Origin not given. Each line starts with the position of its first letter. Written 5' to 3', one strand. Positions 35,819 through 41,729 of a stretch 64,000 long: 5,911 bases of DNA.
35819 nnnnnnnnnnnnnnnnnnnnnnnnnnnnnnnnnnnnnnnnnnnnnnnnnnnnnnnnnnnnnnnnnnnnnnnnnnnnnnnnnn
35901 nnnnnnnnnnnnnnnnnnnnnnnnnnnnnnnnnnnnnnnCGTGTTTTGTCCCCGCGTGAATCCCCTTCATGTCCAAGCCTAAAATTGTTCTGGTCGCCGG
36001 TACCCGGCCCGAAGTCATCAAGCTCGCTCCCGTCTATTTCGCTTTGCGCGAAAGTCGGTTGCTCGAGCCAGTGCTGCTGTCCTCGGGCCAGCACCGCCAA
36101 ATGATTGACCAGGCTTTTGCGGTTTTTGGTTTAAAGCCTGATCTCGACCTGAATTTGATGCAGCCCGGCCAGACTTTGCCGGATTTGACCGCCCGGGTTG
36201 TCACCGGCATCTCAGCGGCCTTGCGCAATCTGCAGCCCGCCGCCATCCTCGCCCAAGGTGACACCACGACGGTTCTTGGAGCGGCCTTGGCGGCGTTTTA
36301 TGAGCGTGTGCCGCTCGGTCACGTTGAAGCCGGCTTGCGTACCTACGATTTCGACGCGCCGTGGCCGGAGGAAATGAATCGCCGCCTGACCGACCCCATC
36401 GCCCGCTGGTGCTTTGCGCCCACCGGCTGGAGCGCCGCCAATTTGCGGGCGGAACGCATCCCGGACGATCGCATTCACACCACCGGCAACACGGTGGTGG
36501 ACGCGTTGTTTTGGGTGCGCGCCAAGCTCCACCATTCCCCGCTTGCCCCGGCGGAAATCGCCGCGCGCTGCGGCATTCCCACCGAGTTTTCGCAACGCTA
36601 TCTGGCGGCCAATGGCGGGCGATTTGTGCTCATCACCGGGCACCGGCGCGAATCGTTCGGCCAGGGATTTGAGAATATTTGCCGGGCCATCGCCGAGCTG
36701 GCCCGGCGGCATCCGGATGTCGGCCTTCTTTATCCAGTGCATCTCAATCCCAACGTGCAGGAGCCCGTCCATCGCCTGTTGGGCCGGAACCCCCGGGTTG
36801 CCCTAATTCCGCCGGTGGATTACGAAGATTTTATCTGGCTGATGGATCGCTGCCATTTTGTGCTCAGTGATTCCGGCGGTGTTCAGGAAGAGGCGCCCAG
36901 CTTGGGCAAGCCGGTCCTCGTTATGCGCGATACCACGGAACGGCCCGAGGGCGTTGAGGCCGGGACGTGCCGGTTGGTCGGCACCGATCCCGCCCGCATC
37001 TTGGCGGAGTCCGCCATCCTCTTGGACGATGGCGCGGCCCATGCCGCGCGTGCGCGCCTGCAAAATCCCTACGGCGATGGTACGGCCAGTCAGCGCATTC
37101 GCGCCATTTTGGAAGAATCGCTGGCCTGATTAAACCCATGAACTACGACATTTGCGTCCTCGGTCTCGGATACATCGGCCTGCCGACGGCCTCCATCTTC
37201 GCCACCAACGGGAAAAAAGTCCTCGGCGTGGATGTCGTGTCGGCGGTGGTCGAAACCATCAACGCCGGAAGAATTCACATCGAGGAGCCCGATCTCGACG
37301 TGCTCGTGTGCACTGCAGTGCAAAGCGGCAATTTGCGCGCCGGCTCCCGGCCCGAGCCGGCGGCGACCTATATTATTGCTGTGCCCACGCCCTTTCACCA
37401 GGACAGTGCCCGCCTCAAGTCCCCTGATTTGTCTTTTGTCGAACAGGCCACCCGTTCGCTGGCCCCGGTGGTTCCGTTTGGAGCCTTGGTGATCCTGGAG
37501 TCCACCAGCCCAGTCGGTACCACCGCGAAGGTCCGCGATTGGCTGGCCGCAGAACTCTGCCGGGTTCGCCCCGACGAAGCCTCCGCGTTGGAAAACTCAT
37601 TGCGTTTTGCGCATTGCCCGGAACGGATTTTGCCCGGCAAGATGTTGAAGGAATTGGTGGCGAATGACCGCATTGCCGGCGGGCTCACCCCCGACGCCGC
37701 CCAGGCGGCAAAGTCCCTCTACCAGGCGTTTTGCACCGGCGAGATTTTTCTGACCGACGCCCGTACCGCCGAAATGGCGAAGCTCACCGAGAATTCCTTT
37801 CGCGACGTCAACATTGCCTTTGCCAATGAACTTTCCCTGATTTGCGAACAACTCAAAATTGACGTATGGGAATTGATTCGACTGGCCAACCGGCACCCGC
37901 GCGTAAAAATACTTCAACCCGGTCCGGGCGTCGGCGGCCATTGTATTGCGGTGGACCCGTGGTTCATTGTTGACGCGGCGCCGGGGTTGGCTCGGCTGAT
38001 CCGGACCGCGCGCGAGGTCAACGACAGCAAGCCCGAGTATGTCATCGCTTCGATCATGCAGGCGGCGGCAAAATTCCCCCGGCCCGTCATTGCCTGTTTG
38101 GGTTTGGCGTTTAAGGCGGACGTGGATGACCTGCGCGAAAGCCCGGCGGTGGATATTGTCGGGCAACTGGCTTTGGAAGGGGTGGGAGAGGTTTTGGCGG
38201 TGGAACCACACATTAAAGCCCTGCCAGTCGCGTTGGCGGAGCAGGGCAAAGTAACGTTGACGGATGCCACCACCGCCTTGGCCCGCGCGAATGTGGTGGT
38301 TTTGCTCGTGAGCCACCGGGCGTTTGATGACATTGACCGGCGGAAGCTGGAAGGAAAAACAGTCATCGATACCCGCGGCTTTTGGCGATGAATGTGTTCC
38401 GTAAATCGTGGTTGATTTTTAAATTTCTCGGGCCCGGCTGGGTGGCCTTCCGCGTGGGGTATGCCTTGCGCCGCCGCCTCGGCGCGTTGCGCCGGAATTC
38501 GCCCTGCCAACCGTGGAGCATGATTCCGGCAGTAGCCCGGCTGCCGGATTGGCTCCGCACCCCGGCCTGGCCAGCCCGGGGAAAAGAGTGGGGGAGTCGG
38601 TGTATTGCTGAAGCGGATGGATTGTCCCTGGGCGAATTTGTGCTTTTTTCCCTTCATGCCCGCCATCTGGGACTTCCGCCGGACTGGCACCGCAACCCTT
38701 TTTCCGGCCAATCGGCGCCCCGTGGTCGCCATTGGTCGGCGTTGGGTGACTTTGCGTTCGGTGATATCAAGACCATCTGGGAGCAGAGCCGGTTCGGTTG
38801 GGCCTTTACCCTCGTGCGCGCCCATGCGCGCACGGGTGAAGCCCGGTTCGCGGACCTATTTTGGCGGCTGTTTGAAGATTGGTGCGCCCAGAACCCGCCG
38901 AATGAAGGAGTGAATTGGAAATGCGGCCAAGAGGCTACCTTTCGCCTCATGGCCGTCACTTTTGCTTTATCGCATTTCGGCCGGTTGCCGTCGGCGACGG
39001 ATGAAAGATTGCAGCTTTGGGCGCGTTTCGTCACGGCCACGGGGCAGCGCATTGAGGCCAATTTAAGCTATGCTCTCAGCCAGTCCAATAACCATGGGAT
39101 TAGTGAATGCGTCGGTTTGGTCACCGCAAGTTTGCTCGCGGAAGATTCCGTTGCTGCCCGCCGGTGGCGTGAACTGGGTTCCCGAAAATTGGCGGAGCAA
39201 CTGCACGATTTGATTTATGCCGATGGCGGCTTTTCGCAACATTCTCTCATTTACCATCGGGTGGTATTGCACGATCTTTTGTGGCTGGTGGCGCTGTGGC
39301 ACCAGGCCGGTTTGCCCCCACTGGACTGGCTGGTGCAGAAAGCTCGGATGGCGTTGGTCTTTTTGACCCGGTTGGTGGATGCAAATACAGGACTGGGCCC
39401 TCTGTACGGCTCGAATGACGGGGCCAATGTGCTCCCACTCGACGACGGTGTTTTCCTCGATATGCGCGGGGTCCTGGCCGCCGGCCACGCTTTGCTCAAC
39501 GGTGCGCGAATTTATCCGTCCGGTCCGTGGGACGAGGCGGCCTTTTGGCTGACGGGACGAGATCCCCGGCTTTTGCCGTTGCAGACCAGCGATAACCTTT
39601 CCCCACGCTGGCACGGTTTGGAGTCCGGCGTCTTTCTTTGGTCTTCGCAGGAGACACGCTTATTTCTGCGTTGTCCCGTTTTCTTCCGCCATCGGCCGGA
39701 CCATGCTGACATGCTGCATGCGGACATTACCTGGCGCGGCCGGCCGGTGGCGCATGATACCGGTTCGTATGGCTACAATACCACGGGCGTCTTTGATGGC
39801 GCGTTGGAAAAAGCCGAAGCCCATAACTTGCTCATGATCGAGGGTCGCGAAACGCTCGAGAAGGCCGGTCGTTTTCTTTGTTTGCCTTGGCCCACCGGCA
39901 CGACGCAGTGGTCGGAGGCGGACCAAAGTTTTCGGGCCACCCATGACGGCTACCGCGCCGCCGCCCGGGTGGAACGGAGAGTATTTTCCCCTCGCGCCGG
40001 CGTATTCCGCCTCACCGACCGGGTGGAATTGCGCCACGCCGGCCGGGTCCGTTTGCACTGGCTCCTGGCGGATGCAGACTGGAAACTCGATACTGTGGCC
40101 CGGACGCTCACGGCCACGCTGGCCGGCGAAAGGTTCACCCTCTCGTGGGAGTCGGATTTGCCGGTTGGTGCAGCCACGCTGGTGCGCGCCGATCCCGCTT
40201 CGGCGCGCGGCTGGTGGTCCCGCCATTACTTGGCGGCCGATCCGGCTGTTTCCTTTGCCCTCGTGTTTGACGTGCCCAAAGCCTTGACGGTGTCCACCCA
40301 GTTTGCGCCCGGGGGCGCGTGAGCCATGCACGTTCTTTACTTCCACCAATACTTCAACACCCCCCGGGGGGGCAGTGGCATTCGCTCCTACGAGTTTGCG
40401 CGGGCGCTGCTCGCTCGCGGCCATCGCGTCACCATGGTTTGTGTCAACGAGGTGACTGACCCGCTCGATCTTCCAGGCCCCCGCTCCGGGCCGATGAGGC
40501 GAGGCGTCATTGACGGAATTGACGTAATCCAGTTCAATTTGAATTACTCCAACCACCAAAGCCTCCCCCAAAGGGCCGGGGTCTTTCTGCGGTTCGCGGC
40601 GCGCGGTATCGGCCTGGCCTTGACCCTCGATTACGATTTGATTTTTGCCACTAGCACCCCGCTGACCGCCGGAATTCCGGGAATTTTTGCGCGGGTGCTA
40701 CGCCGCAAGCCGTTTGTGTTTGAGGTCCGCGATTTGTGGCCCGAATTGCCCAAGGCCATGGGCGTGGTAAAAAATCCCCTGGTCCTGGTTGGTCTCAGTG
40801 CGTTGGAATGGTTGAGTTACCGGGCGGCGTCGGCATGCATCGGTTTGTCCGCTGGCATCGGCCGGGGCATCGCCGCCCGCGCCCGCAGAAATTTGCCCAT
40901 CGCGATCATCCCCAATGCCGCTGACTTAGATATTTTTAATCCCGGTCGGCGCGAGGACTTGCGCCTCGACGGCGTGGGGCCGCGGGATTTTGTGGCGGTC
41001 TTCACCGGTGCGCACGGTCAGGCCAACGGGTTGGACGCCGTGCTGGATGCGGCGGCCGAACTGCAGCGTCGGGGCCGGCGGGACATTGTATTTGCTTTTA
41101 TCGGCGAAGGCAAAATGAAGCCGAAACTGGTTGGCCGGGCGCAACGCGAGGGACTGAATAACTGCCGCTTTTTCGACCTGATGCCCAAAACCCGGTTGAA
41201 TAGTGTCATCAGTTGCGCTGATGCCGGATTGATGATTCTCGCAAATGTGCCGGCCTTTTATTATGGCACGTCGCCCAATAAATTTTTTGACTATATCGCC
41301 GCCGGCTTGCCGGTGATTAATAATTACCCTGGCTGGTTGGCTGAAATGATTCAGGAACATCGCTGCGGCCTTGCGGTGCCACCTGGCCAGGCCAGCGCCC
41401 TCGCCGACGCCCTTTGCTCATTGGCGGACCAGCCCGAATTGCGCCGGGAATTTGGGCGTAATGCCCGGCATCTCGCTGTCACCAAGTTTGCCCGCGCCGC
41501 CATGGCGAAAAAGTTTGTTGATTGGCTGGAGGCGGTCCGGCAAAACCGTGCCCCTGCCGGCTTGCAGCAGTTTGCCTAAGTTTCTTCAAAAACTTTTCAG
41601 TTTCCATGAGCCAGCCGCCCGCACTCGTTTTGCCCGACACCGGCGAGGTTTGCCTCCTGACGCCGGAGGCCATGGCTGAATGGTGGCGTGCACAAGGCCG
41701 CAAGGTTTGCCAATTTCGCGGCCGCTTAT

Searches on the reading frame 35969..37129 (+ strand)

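Call 33: search_protein_families(library=pfam, proteins=[window:35969-37129:+], max_evalue=0.0001)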
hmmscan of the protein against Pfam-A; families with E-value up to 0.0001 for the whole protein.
window:35969-37129:+ (386 aa): 1 family
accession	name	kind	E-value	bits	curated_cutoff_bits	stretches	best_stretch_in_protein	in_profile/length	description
PF02350.25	Epimerase_2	-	7.4e-110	367.5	30.6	1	26-382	3-347/347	UDP-N-acetylglucosamine 2-epimerase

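Call 67: search_protein_families(library=ncbifam, proteins=[window:35969-37129:+], max_evalue=0.001)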
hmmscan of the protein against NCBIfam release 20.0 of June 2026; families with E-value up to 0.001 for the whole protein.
window:35969-37129:+ (386 aa): 2 families
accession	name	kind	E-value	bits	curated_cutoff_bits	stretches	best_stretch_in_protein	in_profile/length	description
TIGR00236.1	wecB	equivalog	1.4e-131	439.1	210.15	1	5-381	2-362/366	non-hydrolyzing UDP-N-acetylglucosamine 2-epimerase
TIGR03568.1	NeuC_NnaA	equivalog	2.8e-14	52.8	235.9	1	5-381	2-365/365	UDP-N-acetylglucosamine 2-epimerase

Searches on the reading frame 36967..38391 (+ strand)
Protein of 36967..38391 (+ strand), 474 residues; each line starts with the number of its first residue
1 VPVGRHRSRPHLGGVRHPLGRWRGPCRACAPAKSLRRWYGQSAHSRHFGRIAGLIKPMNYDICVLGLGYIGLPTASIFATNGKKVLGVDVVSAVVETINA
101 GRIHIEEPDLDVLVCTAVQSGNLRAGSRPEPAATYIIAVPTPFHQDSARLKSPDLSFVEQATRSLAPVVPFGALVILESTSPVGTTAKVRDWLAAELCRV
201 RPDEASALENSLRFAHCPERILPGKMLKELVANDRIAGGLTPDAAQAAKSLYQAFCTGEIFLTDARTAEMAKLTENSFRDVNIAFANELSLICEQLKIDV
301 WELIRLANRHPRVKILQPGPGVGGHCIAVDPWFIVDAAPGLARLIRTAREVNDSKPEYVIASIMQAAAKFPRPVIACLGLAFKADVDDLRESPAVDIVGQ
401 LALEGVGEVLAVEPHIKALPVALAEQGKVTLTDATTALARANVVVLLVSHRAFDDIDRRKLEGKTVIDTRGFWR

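Call 33: search_protein_families(library=pfam, proteins=[window:36967-38391:+], max_evalue=0.0001)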
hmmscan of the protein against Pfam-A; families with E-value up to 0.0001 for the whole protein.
window:36967-38391:+ (474 aa): 3 families
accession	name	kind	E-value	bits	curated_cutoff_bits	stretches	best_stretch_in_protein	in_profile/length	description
PF03721.20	UDPG_MGDP_dh_N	-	3e-42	144.7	27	1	61-247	2-182/187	UDP-glucose/GDP-mannose dehydrogenase family, NAD binding domain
PF00984.24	UDPG_MGDP_dh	-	7.7e-29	100.1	25.4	1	266-353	1-93/94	UDP-glucose/GDP-mannose dehydrogenase family, central domain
PF03720.21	UDPG_MGDP_dh_C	-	2e-20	73.5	30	1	376-473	1-101/103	UDP-glucose/GDP-mannose dehydrogenase family, UDP binding domain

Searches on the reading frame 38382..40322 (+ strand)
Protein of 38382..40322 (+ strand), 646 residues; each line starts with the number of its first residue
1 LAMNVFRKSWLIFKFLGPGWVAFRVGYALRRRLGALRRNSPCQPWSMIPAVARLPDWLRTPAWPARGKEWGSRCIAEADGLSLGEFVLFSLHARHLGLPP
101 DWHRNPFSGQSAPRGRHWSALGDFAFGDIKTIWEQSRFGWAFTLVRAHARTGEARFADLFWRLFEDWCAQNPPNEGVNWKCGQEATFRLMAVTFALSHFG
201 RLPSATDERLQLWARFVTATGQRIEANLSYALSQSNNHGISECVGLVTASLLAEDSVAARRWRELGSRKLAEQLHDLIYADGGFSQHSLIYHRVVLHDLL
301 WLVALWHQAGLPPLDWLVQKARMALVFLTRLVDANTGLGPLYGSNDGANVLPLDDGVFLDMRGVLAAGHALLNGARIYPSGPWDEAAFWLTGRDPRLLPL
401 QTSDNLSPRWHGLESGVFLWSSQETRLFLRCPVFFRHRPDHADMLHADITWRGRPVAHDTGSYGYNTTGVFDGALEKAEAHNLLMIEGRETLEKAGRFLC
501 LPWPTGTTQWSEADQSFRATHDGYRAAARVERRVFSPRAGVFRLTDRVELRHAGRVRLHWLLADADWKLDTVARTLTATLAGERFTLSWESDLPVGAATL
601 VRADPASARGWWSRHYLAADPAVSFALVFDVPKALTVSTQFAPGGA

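Call 34: search_protein_families(library=pfam, proteins=[window:38382-40322:+], max_evalue=0.0001)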
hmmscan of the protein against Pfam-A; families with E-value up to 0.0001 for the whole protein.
window:38382-40322:+ (646 aa): 2 families
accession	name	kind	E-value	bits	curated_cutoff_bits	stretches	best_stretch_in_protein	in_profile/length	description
PF07940.18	Hepar_II_III_C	-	1.7e-17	64.2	24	1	407-632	4-226/237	Heparinase II/III-like, C-terminal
PF16889.11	Hepar_II_III_N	-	7.9e-15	55.5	22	1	131-309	97-276/340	Heparinase II/III N-terminus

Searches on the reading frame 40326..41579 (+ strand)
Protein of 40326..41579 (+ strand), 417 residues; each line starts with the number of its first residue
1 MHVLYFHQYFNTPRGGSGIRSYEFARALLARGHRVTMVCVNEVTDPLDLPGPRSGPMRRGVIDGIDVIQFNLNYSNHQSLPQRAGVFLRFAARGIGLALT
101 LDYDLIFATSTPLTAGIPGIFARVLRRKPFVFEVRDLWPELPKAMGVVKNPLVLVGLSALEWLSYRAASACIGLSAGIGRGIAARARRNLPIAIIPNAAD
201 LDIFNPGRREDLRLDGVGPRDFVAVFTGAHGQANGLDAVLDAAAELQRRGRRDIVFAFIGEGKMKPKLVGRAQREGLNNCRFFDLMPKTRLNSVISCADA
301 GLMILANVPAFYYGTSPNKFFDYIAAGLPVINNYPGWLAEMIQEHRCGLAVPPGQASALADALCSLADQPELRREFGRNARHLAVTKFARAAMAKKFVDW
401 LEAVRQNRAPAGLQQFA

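Call 34: search_protein_families(library=pfam, proteins=[window:40326-41579:+], max_evalue=0.0001)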
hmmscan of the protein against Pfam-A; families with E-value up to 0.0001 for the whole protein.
window:40326-41579:+ (417 aa): 5 families
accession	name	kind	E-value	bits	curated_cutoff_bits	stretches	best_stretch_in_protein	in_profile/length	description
PF13579.12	Glyco_trans_4_4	-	1.2e-16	61.9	29.7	1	15-197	1-157/158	Glycosyl transferase 4-like domain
PF00534.26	Glycos_transf_1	-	9.6e-16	58.2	26.4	1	221-382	15-171/172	Glycosyl transferases group 1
PF13692.12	Glyco_trans_1_4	-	3.7e-15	56.9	27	1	223-368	3-141/142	Glycosyl transferases group 1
PF13439.12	Glyco_transf_4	-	9e-12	45.8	28.5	1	15-202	2-169/170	Glycosyltransferase Family 4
PF13524.12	Glyco_trans_1_2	-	8.6e-05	23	25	0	255-391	16-136/144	Glycosyl transferase-like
